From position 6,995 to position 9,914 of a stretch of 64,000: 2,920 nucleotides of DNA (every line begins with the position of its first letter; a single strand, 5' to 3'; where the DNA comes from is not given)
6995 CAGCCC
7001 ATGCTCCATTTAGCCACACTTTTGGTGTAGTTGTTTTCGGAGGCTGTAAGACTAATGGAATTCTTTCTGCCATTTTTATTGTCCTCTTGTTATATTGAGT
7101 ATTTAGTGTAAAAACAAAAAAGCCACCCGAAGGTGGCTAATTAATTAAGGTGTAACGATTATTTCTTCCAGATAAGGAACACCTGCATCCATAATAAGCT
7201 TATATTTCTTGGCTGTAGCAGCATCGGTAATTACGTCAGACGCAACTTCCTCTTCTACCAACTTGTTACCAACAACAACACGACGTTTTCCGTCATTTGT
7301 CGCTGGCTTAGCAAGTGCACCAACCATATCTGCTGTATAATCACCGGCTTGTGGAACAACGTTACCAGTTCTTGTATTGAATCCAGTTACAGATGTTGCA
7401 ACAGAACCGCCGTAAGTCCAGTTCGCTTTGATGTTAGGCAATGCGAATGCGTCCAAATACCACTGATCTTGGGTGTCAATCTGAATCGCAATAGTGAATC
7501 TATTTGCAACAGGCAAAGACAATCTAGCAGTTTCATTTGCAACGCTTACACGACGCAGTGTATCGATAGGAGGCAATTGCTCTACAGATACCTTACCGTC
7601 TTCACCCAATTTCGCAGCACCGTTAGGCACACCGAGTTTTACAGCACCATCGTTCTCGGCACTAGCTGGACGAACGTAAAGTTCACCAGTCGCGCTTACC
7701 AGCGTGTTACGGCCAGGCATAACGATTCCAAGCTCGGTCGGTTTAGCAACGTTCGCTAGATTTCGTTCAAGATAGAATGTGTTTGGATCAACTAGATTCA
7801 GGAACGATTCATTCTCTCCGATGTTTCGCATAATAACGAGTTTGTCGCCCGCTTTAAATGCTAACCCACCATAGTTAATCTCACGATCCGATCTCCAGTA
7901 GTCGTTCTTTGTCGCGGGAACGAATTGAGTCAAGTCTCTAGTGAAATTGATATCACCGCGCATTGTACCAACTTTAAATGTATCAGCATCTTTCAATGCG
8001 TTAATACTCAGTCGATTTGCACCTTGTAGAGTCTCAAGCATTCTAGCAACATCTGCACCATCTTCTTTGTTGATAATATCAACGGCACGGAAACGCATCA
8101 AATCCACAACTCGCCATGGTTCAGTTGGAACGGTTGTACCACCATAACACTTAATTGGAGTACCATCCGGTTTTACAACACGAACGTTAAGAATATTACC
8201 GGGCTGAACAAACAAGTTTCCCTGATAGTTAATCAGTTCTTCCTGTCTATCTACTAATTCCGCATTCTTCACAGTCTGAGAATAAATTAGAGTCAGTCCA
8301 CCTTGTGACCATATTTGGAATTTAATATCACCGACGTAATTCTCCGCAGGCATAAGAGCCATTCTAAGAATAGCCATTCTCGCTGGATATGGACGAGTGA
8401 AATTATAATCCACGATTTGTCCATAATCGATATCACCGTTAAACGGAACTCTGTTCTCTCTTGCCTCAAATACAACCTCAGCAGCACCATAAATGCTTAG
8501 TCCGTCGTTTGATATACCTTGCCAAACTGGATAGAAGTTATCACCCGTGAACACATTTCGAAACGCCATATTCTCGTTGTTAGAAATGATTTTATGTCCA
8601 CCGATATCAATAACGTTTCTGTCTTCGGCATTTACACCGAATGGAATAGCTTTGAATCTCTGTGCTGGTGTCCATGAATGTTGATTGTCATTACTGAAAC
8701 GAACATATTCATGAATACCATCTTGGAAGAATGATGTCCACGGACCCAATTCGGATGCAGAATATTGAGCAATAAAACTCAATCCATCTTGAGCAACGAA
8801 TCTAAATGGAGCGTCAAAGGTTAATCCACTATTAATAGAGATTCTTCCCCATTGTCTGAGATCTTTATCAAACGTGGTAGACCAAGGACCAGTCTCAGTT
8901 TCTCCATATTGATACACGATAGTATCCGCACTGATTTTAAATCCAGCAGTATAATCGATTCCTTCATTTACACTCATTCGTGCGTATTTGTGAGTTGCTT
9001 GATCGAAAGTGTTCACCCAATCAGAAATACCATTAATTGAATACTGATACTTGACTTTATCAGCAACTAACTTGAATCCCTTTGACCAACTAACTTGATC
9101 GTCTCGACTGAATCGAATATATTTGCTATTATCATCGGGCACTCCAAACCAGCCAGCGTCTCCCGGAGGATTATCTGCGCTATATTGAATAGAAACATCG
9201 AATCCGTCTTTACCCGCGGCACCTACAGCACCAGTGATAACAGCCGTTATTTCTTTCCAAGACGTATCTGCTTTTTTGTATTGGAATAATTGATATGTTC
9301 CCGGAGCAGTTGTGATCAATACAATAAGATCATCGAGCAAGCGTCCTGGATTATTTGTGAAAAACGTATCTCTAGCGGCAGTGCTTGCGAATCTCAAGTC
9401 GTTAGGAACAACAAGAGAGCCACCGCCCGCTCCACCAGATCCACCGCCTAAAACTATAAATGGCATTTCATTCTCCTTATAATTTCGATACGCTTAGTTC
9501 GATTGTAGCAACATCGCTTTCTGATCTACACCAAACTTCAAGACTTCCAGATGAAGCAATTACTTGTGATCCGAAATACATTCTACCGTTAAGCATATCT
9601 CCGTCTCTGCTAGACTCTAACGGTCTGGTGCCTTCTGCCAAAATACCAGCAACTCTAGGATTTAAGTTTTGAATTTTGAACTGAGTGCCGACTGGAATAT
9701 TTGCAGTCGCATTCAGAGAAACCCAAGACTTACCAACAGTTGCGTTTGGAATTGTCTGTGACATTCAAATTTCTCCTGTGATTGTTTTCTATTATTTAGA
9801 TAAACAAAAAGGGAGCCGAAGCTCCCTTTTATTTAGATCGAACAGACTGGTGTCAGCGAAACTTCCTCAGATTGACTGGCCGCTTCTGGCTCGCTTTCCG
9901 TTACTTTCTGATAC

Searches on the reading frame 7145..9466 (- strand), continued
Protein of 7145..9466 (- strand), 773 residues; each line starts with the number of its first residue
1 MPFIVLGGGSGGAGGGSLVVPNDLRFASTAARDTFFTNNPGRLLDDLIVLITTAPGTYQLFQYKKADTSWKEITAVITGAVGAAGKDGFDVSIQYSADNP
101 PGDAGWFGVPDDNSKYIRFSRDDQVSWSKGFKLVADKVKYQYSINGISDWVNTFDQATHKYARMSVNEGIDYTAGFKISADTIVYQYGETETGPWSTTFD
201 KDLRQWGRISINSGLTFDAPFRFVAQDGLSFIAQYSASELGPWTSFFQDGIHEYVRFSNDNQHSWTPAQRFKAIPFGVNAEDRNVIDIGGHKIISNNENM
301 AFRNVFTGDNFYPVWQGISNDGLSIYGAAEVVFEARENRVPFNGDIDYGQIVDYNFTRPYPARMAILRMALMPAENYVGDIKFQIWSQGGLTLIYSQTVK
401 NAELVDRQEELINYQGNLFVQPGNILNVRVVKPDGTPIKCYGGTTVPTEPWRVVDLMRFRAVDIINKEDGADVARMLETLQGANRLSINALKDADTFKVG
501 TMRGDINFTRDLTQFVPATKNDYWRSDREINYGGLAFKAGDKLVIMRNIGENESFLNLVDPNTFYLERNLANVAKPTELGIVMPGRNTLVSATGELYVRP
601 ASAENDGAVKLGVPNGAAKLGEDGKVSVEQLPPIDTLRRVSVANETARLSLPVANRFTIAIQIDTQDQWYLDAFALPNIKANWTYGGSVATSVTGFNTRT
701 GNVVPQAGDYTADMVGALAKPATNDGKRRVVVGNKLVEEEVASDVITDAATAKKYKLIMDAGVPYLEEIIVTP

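Call 105: search_dna_similar(query=L009:8527-9936:+, collection=phages, mode=protein, max_rows=25, max_evalue=0.001)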
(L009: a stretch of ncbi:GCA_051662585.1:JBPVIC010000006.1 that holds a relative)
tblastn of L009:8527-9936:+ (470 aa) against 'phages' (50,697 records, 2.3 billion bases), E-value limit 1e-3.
Records with a match: 233; places in all: 233; records where one place covers at least 80% of the query: 0.
Best place of each record, by identity: <60% 233.
By first word of the organism name: Escherichia 152; Vibrio 31; Campylobacter 13; Enterobacteria 10; Klebsiella 8; Phage 4; Pseudoalteromonas 2; uncultured 2; Pseudomonas 2; Aeromonas 1; and 8 more.
By host as written in the record: Escherichia coli 72; - 21; Escherichia coli K-12 18; Escherichia coli K-12 MG1655 15; Campylobacter jejuni 11; Escherichia coli O157:H7 6; Escherichia coli str. K-12 substr. MG1655 6; Vibrio breoganii 5; and 52 more.
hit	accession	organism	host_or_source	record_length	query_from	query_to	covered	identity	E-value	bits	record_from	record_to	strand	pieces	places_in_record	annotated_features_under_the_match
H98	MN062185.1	Vibrio phage Phriendly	Vibrio natriegens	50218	136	459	69%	29.6%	2e-12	76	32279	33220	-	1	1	putative tail tip protein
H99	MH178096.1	Aeromonas phage AsXd-1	Aeromonas salmonicida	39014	19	245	48%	28.5%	1e-4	51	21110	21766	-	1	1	hypothetical protein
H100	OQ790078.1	Klebsiella phage Kpn74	Klebsiella pneumoniae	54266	82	280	42%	31.6%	1e-5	54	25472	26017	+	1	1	DUF1983 domain-containing protein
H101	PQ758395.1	Escherichia phage phita32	Klebsiella pneumoniae 669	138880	98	329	49%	26.8%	3e-5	53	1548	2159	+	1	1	hypothetical protein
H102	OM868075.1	Hafnia phage yong3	Hafnia paralvei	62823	80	301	47%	27.6%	4e-7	59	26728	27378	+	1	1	tail fiber protein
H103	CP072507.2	Klebsiella phage NAR688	Klebsiella quasipneumoniae FK688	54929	82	280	42%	30.6%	2e-4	50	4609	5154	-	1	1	record has no annotation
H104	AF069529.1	Escherichia phage HK97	-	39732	82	274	41%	31.4%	8e-11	71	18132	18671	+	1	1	J: tail fiber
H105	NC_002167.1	Escherichia phage HK97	Escherichia coli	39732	82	274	41%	31.4%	8e-11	71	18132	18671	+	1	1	J: tail protein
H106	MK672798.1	Escherichia phage Skure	Escherichia coli K-12 MG1655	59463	79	267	40%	31.7%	8e-11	71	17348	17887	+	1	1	tail fiber protein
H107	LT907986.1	Escherichia phage vB_Eco_SLUR25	-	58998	79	267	40%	31.7%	1e-10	70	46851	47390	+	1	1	host specificity protein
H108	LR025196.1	Escherichia phage vB_Eco_SLUR63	-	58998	79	267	40%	31.7%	1e-10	70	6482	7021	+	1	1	host specificity protein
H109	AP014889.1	Vibrio phage VCPH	Vibrio harveyi AB 490822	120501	174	303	28%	45.8%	2e-16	88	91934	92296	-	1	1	D17: tail protein Pb4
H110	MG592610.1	Vibrio phage 1.245.O._10N.261.54.C7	Vibrio breoganii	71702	174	329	33%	37.3%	1e-12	76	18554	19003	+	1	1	hypothetical protein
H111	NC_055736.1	Vibrio phage 1.245.O._10N.261.54.C7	Vibrio breoganii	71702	174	329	33%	37.3%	1e-12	76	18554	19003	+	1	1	hypothetical protein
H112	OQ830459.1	Klebsiella phage vB_KpnS_KpLi5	Klebsiella pneumoniae KpLi5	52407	82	265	39%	31.4%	4e-4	49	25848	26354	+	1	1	host specificity protein J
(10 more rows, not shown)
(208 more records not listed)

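Call 107: find_related_loci(query=window:7145-9466:-, collection=viral_contigs, flank=9000)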
Query window:7145-9466:- (773 aa) in viral_contigs; peptide patterns used: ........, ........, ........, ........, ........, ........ (x = any residue, [..] = any of these).
15 stretches matched a pattern, but none encodes a relative of the query by tblastn (E <= 1e-3).

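Call 108: find_related_loci(query=A2, collection=viral_contigs, flank=9000)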
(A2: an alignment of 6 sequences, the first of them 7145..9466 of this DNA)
Query A2 (773 aa) in viral_contigs; peptide patterns used: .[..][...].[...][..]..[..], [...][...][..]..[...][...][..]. (x = any residue, [..] = any of these).
110 stretches matched a pattern; 1 encode a relative of the query (tblastn E <= 1e-3); 1 distinct loci.
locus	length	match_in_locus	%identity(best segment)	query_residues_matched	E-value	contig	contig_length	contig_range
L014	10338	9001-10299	31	17-770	5e-28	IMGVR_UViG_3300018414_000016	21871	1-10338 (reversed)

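Call 109: find_related_loci(query=A2, collection=genome_contigs, flank=10000)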
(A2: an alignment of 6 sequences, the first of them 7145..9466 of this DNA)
Query A2 (773 aa) in genome_contigs; peptide patterns used: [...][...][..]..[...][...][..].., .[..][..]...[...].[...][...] (x = any residue, [..] = any of these).
59 stretches matched a pattern; 6 encode a relative of the query (tblastn E <= 1e-3); 6 distinct loci.
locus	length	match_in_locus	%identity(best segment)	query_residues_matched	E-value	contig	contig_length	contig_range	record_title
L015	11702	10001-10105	62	687-723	2e-7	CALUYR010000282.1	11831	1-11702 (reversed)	MAG: Candidatus Gastranaerophilales bacterium isolate BRZ_DP__bin38 genome assembly, contig: BRZ_DP__NODE_8688_length_11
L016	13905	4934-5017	71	690-717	1e-6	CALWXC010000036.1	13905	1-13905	MAG: uncultured Oscillospiraceae bacterium isolate BRZ_KB__bin69 genome assembly, contig: BRZ_KB__NODE_3936_length_13905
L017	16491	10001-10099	60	693-727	5e-6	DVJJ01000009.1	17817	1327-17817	MAG TPA_asm: Candidatus Avoscillospira avistercoris isolate ChiBcec16-1751 ChiBcec16__C14708_L17817_SRR6323486, whole ge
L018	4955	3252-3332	67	692-718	9e-6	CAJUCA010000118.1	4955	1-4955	MAG TPA_asm: uncultured Oscillospiraceae bacterium isolate MGBC117253 genome assembly, contig: MGBC117253.118, whole gen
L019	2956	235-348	55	690-727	1e-5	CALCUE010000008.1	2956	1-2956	MAG TPA_asm: uncultured Clostridia bacterium isolate SRR6425796_bin.6_CONCOCT_v1.1_MAG genome assembly, contig: ERZ17675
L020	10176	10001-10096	59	693-724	2e-5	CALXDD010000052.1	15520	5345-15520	MAG: uncultured Oscillospiraceae bacterium isolate BRZ_PD__bin97 genome assembly, contig: BRZ_PD__NODE_5470_length_15520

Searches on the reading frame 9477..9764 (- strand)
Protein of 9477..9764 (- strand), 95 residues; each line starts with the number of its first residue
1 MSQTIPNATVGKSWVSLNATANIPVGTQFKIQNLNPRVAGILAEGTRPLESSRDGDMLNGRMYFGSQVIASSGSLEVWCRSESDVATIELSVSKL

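Call 7: search_protein_families(library=pfam, proteins=[window:9477-9764:-], max_evalue=1)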
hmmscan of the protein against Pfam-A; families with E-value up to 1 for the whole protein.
window:9477-9764:- (95 aa): 0 families

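Call 8: search_protein_families(library=phrogs, proteins=[window:9477-9764:-], max_evalue=0.01)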
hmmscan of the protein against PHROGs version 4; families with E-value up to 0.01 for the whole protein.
window:9477-9764:- (95 aa): 1 family
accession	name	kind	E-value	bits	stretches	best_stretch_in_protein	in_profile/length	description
phrog_4770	-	unknown function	3.4e-26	92.4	1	1-94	1-93/94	-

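Call 52: search_dna_similar(query=window:9477-9764:-, collection=phages, mode=protein, max_rows=60, max_evalue=0.01)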
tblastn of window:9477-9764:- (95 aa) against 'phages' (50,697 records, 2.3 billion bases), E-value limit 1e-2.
Records with a match: 37; places in all: 37; records where one place covers at least 80% of the query: 26.
Best place of each record, by identity: >=99% 2; 60-80% 3; <60% 32.
By first word of the organism name: Aeromonas 19; Vibrio 15; Pseudoalteromonas 2; Pseudaeromonas 1.
By host as written in the record: Aeromonas hydrophila 10; Aeromonas sp. 3; Pseudoalteromonas marina 2; Aeromonas dhakensis AM 2; Vibrio natriegens 2; Vibrio splendidus 12B8 2; Vibrio lentus 2; Aeromonas hydrophila;Aeromonas hydrophilla 2; and 9 more.
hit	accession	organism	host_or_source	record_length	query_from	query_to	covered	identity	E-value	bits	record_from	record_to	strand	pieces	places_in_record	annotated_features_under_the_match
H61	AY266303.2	Aeromonas phage Aeh1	Aeromonas hydrophila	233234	1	95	100%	100.0%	2e-57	194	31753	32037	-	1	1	hypothetical protein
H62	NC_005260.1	Aeromonas phage Aeh1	Aeromonas hydrophila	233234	1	95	100%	100.0%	2e-57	194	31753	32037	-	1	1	hypothetical protein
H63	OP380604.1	Aeromonas phage avDM12-TAAL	Aeromonas hydrophila BIOTECH 10089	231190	1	95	100%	72.6%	1e-42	152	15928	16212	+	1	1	hypothetical protein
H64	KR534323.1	Pseudoalteromonas phage H101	Pseudoalteromonas marina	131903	1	94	99%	38.9%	8e-12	65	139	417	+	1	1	hypothetical protein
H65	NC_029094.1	Pseudoalteromonas phage H101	Pseudoalteromonas marina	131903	1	94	99%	38.9%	8e-12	65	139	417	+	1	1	hypothetical protein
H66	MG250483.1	Aeromonas phage Ah1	Aeromonas hydrophila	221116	3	58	59%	62.7%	3e-11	89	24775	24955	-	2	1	hypothetical protein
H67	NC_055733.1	Aeromonas phage Ah1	Aeromonas hydrophila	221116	3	58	59%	62.7%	3e-11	89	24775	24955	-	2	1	hypothetical protein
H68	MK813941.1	Aeromonas phage 4L372XY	Aeromonas hydrophila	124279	5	90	91%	33.3%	2e-4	44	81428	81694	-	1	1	4L372XY_138: hypothetical protein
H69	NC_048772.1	Aeromonas phage 4L372XY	Aeromonas hydrophila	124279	5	90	91%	33.3%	2e-4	44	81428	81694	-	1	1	4L372XY_138: hypothetical protein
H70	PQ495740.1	Aeromonas phage PhAER-3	Aeromonas sp.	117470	1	81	85%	34.6%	2e-8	55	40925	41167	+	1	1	hypothetical protein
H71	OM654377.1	Pseudaeromonas phage vB_PpeM_ KLEP7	Pseudaeromonas pectinilytica strain ...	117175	1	81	85%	34.1%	3e-5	46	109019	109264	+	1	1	hypothetical protein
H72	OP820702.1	Aeromonas phage vB_AdhM_DL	Aeromonas dhakensis AM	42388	5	90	91%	31.5%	3e-6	49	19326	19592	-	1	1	hypothetical protein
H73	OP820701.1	Aeromonas phage vB_AdhM_TS9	Aeromonas dhakensis AM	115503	5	90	91%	31.5%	3e-6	49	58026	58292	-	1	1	hypothetical protein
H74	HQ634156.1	Vibrio phage PWH3a-P1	Vibrio natriegens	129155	7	94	93%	30.3%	3e-4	43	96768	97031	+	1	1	hypothetical protein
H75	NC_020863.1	Vibrio phage PWH3a-P1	Vibrio natriegens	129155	7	94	93%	30.3%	3e-4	43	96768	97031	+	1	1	hypothetical protein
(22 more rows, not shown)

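Call 58: get_annotated_region(hit=H69, flank=7000)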
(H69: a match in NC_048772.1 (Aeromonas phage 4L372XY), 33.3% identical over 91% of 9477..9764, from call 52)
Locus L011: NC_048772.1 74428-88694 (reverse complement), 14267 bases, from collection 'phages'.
description: Aeromonas phage 4_L372XY, complete genome.
organism: Aeromonas phage 4L372XY (NCBI taxid 2588520)
taxonomy: Viruses; Duplodnaviria; Heunggongvirae; Uroviricota; Caudoviricetes; Plateaulakevirus; Plateaulakevirus pv4L372XY
host: Aeromonas hydrophila; source: lake water; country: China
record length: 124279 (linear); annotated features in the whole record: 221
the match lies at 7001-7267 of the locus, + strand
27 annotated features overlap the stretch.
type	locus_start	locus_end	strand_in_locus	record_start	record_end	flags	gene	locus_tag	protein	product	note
CDS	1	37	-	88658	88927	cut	4L372XY_155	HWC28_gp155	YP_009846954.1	hypothetical protein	-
CDS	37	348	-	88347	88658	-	4L372XY_154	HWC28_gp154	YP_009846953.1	hypothetical protein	-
CDS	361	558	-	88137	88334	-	4L372XY_153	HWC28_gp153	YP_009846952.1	hypothetical protein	-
CDS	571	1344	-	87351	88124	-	4L372XY_152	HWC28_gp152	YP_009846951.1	nucleotide pyrophosphohydrolase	-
CDS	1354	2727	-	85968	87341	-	4L372XY_151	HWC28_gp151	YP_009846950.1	putative DNA ligase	putative DNA ligase [Cronobacter phage CR9]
CDS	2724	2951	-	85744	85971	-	4L372XY_150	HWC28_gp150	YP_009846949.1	hypothetical protein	hypothetical protein ACD_33C00034G0007 [uncultured bacterium]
CDS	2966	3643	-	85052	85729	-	4L372XY_149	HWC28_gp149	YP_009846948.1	hypothetical protein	-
CDS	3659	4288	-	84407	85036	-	4L372XY_148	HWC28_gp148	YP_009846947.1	HNH endonuclease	tRNA nucleotidyltransferase [Vibrio phage 11895-B1]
CDS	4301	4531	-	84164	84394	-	4L372XY_147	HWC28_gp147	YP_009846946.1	hypothetical protein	-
CDS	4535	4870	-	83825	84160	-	4L372XY_146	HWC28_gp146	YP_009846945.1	hypothetical protein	-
CDS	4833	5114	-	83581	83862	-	4L372XY_145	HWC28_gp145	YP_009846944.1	hypothetical protein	-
CDS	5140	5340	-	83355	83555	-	4L372XY_144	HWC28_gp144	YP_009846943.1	hypothetical protein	-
CDS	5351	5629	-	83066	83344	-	4L372XY_143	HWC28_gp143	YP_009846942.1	hypothetical protein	-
CDS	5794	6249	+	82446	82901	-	4L372XY_142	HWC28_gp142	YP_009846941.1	hypothetical protein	-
CDS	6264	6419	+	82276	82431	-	4L372XY_141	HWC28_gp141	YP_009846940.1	hypothetical protein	-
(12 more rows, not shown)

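Call 59: get_annotated_region(hit=H75, flank=7000)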
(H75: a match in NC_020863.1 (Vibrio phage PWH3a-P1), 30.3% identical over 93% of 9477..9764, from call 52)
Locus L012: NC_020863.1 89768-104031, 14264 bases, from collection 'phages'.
description: Vibrio phage PWH3a-P1 genomic sequence.
organism: Vibrio phage PWH3a-P1 (NCBI taxid 754058)
taxonomy: Viruses; Duplodnaviria; Heunggongvirae; Uroviricota; Caudoviricetes
host: Vibrio natriegens; source: Atlantic: Gulf of Mexico; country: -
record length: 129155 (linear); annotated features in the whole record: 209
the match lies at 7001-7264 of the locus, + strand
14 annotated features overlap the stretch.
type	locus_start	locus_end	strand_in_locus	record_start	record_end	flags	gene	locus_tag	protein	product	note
CDS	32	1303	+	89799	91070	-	-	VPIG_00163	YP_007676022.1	endonuclease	-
CDS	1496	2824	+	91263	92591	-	-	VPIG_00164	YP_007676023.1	head maturation protease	-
CDS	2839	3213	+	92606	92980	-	-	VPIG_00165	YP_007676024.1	head decoration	-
CDS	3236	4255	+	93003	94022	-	-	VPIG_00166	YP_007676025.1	hypothetical protein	-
CDS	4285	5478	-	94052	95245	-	-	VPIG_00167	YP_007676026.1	endonuclease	-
CDS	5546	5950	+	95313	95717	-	-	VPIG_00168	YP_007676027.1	hypothetical protein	-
CDS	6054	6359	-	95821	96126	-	-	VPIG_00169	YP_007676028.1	hypothetical protein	-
CDS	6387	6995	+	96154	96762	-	-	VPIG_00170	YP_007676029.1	hypothetical protein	-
CDS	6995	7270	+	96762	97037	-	-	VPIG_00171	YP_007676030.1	hypothetical protein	-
CDS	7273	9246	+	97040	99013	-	-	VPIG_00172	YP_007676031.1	tail protein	-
CDS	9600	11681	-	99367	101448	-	-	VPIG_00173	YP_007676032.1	hypothetical protein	-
CDS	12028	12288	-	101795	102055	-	-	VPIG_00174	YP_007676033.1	hypothetical protein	-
CDS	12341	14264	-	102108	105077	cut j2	-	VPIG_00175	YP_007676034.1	anaerobic ribonucleoside reductase large subunit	-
CDS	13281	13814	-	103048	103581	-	-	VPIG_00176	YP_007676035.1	anaerobic ribonucleoside triphosphate reductase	-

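Call 79: search_protein_families(library=phrogs, proteins=[L012:7273-9246:+, L012:6387-6995:+, L012:5546-5950:+, L012:3236-4255:+, L011:7288-7860:+, L011:7952-8305:+], max_evalue=0.001)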
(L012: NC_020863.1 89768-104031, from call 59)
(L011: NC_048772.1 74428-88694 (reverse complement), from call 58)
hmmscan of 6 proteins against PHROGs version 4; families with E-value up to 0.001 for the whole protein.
L012:7273-9246:+ (657 aa): 3 families
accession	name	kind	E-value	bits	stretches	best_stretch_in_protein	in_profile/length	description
phrog_2647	-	head and packaging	7e-07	29.6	1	420-461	40-83/336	head decoration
phrog_31460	-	tail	5.8e-06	27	1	268-296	8-36/288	tail protein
phrog_32345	-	tail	9.1e-06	26.2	1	268-295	187-214/348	tail fiber protein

L012:6387-6995:+ (202 aa): 1 family
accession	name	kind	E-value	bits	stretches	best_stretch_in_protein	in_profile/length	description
phrog_2663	-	unknown function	5.6e-56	189.9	1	17-200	2-177/178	-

L012:5546-5950:+ (134 aa): 1 family
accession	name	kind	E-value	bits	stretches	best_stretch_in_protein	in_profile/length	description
phrog_3259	-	unknown function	2.6e-33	116.6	1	1-129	4-148/188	-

L012:3236-4255:+ (339 aa): 1 family
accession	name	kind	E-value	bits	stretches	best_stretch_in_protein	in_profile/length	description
phrog_29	-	head and packaging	1.9e-38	133.8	1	1-338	22-360/439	major head protein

L011:7288-7860:+ (190 aa): 1 family
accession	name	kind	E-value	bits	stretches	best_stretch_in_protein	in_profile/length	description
phrog_5335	-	unknown function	2.5e-43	149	1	9-189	11-189/191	-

L011:7952-8305:+ (117 aa): 0 families

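Call 82: search_solved_structures(query=A6, max_evalue=10, show_alignments=2)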
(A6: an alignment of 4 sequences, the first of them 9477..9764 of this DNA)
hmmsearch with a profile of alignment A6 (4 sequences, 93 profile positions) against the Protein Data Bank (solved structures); distinct sequences matched with E-value up to 10: 2.
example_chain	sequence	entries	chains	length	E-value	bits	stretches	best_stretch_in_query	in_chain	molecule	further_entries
5kwd_A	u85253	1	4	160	0.36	14.2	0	35-54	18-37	Ankyrin repeat-containing protein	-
7sxi_A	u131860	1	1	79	0.43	13.9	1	64-91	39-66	Sin3 histone deacetylase corepressor complex component SDS3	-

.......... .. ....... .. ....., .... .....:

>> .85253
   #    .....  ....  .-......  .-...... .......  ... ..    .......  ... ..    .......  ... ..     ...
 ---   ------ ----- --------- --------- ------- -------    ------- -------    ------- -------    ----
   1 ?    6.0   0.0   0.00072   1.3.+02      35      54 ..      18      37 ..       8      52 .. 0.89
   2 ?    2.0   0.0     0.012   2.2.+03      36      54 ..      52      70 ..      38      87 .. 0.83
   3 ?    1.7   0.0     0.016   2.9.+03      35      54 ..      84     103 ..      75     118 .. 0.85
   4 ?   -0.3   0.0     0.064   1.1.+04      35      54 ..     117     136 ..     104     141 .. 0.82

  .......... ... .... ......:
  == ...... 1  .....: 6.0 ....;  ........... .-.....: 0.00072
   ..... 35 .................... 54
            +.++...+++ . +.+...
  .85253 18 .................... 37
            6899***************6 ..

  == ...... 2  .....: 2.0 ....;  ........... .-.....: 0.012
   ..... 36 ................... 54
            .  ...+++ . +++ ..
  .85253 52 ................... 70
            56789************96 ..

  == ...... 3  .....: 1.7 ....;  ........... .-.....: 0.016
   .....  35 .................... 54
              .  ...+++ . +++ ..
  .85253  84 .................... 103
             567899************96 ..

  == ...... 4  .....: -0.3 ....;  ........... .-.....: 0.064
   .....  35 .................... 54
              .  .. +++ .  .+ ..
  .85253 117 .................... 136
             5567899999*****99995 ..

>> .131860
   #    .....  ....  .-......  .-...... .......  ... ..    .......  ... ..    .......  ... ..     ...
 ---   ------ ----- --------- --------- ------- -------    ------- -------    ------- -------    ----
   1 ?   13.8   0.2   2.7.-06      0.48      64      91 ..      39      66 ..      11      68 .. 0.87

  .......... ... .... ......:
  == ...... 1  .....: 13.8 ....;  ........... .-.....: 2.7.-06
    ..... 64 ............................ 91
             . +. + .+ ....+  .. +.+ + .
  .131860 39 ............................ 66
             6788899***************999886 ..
